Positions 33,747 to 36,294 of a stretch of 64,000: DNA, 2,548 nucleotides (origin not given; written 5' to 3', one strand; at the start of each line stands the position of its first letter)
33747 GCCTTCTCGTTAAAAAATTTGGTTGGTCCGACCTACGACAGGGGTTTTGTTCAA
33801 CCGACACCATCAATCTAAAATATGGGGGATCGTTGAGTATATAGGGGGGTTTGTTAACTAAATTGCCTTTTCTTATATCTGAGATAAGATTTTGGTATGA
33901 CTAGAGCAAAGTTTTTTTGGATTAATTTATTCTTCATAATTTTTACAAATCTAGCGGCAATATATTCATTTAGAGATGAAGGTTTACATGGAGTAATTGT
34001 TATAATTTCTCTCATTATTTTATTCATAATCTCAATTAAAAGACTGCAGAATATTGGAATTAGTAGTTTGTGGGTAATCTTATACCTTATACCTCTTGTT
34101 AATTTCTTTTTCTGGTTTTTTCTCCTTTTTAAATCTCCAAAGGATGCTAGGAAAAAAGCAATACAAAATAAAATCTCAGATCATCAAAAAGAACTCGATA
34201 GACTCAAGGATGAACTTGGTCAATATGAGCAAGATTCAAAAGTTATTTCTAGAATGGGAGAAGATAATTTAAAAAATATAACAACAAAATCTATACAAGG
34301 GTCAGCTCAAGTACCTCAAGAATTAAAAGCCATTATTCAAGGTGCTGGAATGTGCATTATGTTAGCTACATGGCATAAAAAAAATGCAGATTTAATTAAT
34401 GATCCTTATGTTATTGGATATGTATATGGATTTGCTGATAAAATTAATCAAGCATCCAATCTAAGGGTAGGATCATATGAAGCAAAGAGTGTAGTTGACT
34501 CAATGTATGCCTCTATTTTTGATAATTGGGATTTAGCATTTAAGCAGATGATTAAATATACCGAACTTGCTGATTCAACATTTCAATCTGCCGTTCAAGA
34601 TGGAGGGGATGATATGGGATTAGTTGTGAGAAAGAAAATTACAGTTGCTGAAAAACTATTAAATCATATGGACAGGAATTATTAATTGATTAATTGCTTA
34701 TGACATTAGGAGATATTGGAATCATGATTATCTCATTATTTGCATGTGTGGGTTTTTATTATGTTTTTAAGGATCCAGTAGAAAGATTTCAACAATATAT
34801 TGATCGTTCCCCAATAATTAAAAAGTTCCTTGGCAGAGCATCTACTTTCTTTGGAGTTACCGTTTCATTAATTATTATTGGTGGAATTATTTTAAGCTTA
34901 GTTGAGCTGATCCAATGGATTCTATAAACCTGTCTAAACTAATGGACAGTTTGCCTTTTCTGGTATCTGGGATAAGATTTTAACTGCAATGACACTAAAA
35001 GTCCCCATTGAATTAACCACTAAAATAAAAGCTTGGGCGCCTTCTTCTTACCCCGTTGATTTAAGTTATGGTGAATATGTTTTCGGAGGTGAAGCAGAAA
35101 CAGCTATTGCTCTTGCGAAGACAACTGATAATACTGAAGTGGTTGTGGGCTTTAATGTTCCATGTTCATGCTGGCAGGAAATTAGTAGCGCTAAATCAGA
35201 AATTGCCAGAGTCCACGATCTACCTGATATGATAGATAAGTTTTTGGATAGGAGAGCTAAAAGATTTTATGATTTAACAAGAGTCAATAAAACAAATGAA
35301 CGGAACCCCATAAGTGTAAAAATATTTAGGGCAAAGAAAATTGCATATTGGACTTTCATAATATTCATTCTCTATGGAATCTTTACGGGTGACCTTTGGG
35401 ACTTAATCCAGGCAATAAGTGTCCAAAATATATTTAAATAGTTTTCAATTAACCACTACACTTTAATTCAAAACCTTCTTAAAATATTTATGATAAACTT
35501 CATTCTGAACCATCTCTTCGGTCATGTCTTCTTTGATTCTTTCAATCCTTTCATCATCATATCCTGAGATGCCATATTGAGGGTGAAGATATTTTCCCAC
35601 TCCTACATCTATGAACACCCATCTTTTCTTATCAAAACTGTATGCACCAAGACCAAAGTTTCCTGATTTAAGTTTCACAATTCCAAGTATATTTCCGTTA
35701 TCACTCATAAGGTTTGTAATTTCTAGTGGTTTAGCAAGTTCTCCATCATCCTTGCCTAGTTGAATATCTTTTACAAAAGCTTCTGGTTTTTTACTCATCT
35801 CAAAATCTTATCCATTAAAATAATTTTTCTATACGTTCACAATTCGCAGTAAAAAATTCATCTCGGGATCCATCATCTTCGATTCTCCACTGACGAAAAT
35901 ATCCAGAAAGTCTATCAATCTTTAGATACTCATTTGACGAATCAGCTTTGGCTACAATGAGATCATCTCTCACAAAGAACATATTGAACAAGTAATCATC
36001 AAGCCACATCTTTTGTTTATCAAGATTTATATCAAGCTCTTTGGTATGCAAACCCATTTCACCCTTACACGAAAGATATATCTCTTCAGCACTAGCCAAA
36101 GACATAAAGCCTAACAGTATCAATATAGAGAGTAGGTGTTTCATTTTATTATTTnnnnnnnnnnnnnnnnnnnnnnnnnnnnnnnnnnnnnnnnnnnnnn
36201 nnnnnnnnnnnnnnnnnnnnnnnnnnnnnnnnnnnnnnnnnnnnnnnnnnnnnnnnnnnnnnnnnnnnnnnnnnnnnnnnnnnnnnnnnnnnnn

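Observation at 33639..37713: About 4 kb ORFan islet of small membrane/secreted proteins between soxG and aguA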

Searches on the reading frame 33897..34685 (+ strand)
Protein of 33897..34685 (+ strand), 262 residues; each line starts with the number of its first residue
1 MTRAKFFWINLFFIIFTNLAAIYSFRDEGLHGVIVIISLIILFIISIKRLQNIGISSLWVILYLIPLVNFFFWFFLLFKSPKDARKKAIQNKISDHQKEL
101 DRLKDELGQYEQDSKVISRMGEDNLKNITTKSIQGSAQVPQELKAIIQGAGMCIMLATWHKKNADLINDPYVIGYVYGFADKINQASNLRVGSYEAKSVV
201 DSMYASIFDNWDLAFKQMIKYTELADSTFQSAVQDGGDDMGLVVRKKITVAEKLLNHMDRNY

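Call 3: search_protein_families(library=pfam, max_evalue=1, proteins=[window:33897-34685:+])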
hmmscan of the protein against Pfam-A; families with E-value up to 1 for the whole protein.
window:33897-34685:+ (262 aa): 6 families
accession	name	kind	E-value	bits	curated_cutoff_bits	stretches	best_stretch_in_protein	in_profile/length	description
PF05656.20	DUF805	-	3.3e-05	24.7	25.7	1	2-79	9-100/111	Protein of unknown function (DUF805)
PF02361.21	CbiQ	-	0.0078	16.3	25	1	28-79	28-73/216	Cobalt transport protein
PF25610.1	HR1_TOCA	-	0.12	13.2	27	1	81-106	10-35/90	TOCA family HR1 domain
PF12725.13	DUF3810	-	0.12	12.2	28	1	33-144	30-145/311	Protein of unknown function (DUF3810)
PF11346.13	DUF3149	-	0.32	11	23.2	1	52-76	8-32/40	Protein of unknown function (DUF3149)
PF18936.5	DUF5684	-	0.35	11.9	27.4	1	50-79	14-43/81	Family of unknown function (DUF5684)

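Call 4: search_protein_families(library=ncbifam, max_evalue=1, proteins=[window:33897-34685:+])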
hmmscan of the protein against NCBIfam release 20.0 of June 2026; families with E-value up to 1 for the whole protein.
window:33897-34685:+ (262 aa): 4 families
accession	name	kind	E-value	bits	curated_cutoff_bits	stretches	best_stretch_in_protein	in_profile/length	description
NF045982.1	Mbov0283_fam_LP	subfamily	0.0043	17.5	65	1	64-121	51-108/117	Mbov_0283/Mbov_0339 family surface lipoprotein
NF046000.1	MAG1210_fam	subfamily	0.0061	15.3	275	1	33-107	67-145/550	MAG1210 family protein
NF033459.1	DksA_like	equivalog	0.022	15.1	105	1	78-154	6-82/113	RNA polymerase-binding protein DksA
NF007973.0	PRK10697.1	equivalog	0.045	13.7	136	1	41-119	28-103/119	envelope stress response membrane protein PspC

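Call 19: find_encoding_contigs(protein=window:33897-34685:+, flank=10000, max_places=10)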
Protein window:33897-34685:+ (262 aa): no gene with exactly this product is on record in the collection.

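Call 23: find_homologous_proteins(query=window:33897-34685:+, max_evalue=0.001)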
Query window:33897-34685:+ (262 aa): 3 proteins with E <= 0.001 among 793 candidates.
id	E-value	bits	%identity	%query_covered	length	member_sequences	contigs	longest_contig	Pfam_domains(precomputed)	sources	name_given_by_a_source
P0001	1.1e-168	577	100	100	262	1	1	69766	-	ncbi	-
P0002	4.1e-133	461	78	100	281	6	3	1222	PF05656.21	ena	-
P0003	2.2e-27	114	35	77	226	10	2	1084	-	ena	-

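Call 31: search_protein_families(library=phrogs, max_evalue=0.01, proteins=[window:33897-34685:+])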
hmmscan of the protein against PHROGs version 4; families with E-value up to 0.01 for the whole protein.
window:33897-34685:+ (262 aa): 1 family
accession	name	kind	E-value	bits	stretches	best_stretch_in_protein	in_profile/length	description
phrog_16232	-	unknown function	0.0054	17.8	0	34-100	12-77/82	-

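Call 44: find_encoding_contigs(protein=P0002, flank=5000, max_places=10)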
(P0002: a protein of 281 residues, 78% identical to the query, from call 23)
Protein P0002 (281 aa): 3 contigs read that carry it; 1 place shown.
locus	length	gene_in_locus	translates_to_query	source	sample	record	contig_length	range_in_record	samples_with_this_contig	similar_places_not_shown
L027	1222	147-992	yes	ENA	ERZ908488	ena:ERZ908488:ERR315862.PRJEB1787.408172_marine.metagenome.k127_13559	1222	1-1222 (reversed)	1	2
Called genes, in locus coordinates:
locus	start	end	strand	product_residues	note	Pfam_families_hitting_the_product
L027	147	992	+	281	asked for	PF05656:DUF805 (weak)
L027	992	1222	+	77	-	?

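Call 45: find_encoding_contigs(protein=P0003, flank=5000, max_places=10)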
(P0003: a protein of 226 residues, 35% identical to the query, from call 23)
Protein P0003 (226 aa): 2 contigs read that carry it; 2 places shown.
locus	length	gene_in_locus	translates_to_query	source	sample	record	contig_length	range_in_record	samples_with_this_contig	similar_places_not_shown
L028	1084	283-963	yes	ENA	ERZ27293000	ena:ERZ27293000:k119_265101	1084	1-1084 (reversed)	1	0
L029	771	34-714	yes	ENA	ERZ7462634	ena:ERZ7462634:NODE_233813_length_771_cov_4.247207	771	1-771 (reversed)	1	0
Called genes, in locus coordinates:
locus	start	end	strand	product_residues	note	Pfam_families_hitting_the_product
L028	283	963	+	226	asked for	-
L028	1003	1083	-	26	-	?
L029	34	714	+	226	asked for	-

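Call 74: search_protein_families(library=padloc, max_evalue=0.01, proteins=[window:33897-34685:+])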
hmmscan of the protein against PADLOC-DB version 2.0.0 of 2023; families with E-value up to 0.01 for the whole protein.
window:33897-34685:+ (262 aa): 0 families

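Call 81: search_protein_representatives(alignment_id=A4)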
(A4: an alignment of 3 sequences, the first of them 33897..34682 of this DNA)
Query: 3 sequences, 275 profile positions. Proteins with E-value up to 0.001 (for the whole library): 345; up to 1e-10: 4; up to 1e-30: 2. The best 150 are listed.
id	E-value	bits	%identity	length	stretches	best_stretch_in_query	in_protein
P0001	1.1e-152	523.5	-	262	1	1-275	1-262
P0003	3.1e-99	348.2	-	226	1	60-275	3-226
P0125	1.5e-17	80.3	-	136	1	147-273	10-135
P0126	9.3e-11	58.0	-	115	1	1-111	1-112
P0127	1.4e-10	57.5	-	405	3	33-81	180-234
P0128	1.0e-09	54.6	-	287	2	3-83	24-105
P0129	6.7e-09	51.9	-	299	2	6-111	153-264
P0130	3.1e-08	49.8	-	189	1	3-109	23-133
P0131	1.0e-07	48.0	-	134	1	17-86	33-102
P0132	1.7e-07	47.3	-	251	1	1-87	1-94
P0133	2.3e-07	46.9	-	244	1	2-136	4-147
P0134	3.5e-07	46.3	-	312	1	11-100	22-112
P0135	3.5e-07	46.3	-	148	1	12-84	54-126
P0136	3.7e-07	46.2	-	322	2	28-85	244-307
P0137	4.1e-07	46.1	-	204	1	7-121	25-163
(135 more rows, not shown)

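Call 92: predict_structure(alignment_id=A4)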
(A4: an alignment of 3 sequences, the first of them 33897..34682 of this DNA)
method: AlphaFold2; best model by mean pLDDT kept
length: 262 residues; sequences in the alignment: 3
mean_pLDDT: 54.8   pTM: 0.38
mean pLDDT of the five models: 54.8, 46.1, 45.3, 42.8, 42.0
residues with pLDDT >= 90: 0; 70-90: 25; 50-70: 155; < 50: 82
segments of 3 or more residues with pLDDT < 50: 78-88, 103-139, 156-163, 244-248
pLDDT, mean of each block of 10 residues (from residue 1): 55 60 54 62 62 55 61 54 47 51 42 34 40 41 50 50 57 72 62 53 53 57 71 72 49 60 59
secondary structure, 60 per line:
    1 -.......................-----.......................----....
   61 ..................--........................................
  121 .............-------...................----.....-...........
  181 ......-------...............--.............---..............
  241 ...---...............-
elements in order: H2-24 H30-52 H57-78 H81-133 H141-159 H164-168 H170-186 H194-208 H211-223 H227-243 H247-261

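Call 93: list_cluster_members(proteins=[P0001, P0125])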
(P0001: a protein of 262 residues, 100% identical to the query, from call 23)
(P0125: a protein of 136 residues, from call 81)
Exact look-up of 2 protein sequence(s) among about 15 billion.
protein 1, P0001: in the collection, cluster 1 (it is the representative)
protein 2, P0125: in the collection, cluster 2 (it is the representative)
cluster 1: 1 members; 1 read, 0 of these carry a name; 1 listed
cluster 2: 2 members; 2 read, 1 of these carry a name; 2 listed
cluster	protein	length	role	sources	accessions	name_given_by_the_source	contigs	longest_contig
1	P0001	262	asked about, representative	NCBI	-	-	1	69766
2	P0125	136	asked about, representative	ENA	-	-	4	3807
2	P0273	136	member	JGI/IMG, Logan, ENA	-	hypothetical protein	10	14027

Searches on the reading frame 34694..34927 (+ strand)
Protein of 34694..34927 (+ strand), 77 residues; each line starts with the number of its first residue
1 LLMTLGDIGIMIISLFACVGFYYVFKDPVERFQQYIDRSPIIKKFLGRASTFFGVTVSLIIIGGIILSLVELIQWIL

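Call 3: search_protein_families(library=pfam, max_evalue=1, proteins=[window:34694-34927:+])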
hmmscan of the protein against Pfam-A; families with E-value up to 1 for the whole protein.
window:34694-34927:+ (77 aa): 1 family
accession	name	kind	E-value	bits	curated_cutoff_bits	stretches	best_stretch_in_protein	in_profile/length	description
PF16015.10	Promethin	-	0.072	13.3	27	1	29-73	16-60/106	Promethin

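Call 4: search_protein_families(library=ncbifam, max_evalue=1, proteins=[window:34694-34927:+])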
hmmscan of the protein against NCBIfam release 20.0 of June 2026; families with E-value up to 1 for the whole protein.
window:34694-34927:+ (77 aa): 1 family
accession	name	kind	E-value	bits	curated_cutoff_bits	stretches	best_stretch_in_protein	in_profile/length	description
NF008238.0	PRK11010.1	equivalog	0.018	13.9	756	1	3-71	39-102/492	muropeptide MFS transporter AmpG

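Call 31: search_protein_families(library=phrogs, max_evalue=0.01, proteins=[window:34694-34927:+])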
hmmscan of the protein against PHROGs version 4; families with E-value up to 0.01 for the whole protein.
window:34694-34927:+ (77 aa): 0 families

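Call 74: search_protein_families(library=padloc, max_evalue=0.01, proteins=[window:34694-34927:+])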
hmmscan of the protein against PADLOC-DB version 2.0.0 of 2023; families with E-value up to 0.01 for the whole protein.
window:34694-34927:+ (77 aa): 0 families

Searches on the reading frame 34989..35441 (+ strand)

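Call 3: search_protein_families(library=pfam, max_evalue=1, proteins=[window:34989-35441:+])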
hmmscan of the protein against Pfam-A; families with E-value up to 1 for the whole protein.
window:34989-35441:+ (150 aa): 0 families

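Call 4: search_protein_families(library=ncbifam, max_evalue=1, proteins=[window:34989-35441:+])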
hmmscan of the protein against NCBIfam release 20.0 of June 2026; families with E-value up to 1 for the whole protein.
window:34989-35441:+ (150 aa): 1 family
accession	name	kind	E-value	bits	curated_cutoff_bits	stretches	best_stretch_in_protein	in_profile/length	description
TIGR04570.1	mollicut_2TM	hypoth_equivalog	0.038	14.3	50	1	107-141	11-43/87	TIGR04570 family membrane protein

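Call 31: search_protein_families(library=phrogs, max_evalue=0.01, proteins=[window:34989-35441:+])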
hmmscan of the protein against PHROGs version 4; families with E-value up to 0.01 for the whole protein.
window:34989-35441:+ (150 aa): 0 families

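Call 74: search_protein_families(library=padloc, max_evalue=0.01, proteins=[window:34989-35441:+])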
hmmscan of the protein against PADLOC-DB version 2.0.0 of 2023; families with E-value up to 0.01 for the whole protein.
window:34989-35441:+ (150 aa): 0 families

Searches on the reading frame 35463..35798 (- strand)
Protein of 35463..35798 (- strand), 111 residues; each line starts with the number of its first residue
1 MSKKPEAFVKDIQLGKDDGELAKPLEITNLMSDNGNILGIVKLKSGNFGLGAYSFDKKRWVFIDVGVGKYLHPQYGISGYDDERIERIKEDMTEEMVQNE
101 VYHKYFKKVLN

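Call 3: search_protein_families(library=pfam, max_evalue=1, proteins=[window:35463-35798:-])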
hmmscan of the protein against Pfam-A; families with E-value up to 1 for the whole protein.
window:35463-35798:- (111 aa): 0 families

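Call 4: search_protein_families(library=ncbifam, max_evalue=1, proteins=[window:35463-35798:-])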
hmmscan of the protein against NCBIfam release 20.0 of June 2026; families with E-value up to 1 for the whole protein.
window:35463-35798:- (111 aa): 0 families

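Call 31: search_protein_families(library=phrogs, max_evalue=0.01, proteins=[window:35463-35798:-])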
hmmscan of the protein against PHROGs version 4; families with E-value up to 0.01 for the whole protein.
window:35463-35798:- (111 aa): 0 families

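Call 32: find_related_loci(query=window:35463-35798:-, collection=viral_contigs, flank=10000)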
Query window:35463-35798:- (111 aa) in viral_contigs; peptide patterns used: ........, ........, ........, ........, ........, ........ (x = any residue, [..] = any of these).
42 stretches matched a pattern, but none encodes a relative of the query by tblastn (E <= 1e-3).

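Call 74: search_protein_families(library=padloc, max_evalue=0.01, proteins=[window:35463-35798:-])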
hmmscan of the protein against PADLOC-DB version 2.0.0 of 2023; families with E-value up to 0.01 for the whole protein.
window:35463-35798:- (111 aa): 0 families

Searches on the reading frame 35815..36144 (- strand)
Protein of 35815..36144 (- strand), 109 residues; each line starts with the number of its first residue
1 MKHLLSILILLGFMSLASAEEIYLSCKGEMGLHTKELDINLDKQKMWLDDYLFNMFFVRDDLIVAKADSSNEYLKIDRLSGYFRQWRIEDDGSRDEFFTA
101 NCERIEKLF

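Call 3: search_protein_families(library=pfam, max_evalue=1, proteins=[window:35815-36144:-])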
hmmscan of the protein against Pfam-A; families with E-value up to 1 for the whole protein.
window:35815-36144:- (109 aa): 0 families

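Call 4: search_protein_families(library=ncbifam, max_evalue=1, proteins=[window:35815-36144:-])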
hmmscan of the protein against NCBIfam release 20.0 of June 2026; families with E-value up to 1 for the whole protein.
window:35815-36144:- (109 aa): 2 families
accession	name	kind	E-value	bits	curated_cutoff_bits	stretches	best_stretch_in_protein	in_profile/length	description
NF052268.1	mediterrocin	equivalog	0.12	12.5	40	1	4-84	7-88/115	mediterrocin family bacteriocin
NF011081.0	PRK14508.1-4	equivalog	0.13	10.6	556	0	72-100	307-334/529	4-alpha-glucanotransferase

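Call 31: search_protein_families(library=phrogs, max_evalue=0.01, proteins=[window:35815-36144:-])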
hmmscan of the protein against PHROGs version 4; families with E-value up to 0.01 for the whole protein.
window:35815-36144:- (109 aa): 0 families

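Call 74: search_protein_families(library=padloc, max_evalue=0.01, proteins=[window:35815-36144:-])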
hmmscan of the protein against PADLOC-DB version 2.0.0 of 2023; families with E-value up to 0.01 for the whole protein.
window:35815-36144:- (109 aa): 0 families
